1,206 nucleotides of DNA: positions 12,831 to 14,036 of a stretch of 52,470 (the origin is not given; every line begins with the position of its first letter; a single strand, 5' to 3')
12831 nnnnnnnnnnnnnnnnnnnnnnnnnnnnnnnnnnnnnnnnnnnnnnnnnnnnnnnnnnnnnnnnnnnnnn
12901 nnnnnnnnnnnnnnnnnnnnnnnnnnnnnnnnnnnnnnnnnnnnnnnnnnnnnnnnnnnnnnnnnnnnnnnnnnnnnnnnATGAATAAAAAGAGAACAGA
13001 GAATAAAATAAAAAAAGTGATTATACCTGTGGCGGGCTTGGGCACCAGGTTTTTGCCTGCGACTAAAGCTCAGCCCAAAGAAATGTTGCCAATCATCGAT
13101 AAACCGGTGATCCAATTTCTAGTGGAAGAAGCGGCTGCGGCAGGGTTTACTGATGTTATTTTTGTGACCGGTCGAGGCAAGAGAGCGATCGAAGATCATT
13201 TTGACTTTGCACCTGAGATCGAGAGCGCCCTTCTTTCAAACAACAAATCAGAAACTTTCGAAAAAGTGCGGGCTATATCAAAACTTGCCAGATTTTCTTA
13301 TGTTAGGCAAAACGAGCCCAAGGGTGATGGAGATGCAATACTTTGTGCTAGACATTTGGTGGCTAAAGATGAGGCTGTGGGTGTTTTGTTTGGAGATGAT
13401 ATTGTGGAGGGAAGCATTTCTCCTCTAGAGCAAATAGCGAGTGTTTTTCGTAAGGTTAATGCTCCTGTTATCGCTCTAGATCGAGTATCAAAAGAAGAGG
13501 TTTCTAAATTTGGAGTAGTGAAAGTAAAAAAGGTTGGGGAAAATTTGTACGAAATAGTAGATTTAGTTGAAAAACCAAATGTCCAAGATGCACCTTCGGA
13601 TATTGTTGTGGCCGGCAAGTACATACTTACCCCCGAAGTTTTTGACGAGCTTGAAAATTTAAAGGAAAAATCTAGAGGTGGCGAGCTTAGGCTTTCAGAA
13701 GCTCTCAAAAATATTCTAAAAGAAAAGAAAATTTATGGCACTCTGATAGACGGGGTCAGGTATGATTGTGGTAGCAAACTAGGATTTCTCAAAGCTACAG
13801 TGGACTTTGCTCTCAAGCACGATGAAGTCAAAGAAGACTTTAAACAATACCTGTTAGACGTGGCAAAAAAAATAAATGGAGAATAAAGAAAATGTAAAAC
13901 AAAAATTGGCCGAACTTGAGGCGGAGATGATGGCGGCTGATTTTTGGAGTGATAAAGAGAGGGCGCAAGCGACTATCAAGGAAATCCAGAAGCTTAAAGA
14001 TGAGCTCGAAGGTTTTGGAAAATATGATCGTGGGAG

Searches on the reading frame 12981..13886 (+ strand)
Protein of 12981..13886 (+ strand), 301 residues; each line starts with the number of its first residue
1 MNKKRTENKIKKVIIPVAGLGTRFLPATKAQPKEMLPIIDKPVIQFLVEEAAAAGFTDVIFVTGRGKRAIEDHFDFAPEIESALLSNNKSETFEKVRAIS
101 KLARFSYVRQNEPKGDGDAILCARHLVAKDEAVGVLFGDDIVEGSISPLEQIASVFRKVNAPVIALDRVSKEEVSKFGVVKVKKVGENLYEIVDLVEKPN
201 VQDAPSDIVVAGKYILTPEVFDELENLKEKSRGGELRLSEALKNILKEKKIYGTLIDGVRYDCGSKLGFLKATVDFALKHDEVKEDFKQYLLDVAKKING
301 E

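Call 33: search_protein_families(library=pfam, proteins=[window:12981-13886:+], max_evalue=0.001)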
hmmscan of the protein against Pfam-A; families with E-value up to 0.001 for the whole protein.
window:12981-13886:+ (301 aa): 2 families
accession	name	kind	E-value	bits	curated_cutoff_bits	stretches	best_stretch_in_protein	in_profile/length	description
PF00483.29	NTP_transferase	-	1.4e-30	107.2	21.2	1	13-273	2-239/245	Nucleotidyl transferase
PF12804.13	NTP_transf_3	-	0.00026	21.7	27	1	14-72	2-53/160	MobA-like NTP transferase domain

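Call 44: find_encoding_contigs(protein=window:12981-13886:+, flank=10000, max_places=8)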
Protein window:12981-13886:+ (301 aa): 1 contig read that carries it; 1 place shown.
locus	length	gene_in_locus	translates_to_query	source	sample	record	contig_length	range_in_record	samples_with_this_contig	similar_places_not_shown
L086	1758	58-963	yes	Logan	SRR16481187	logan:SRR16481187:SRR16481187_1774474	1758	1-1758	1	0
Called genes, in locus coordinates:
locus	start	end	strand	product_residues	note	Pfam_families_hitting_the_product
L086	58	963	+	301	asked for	PF00483:NTP_transferase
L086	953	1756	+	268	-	?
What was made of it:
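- Tried and rejected: The exact-protein look-up of the neighbouring galU gave only a 1.7-kb contig (call 44).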
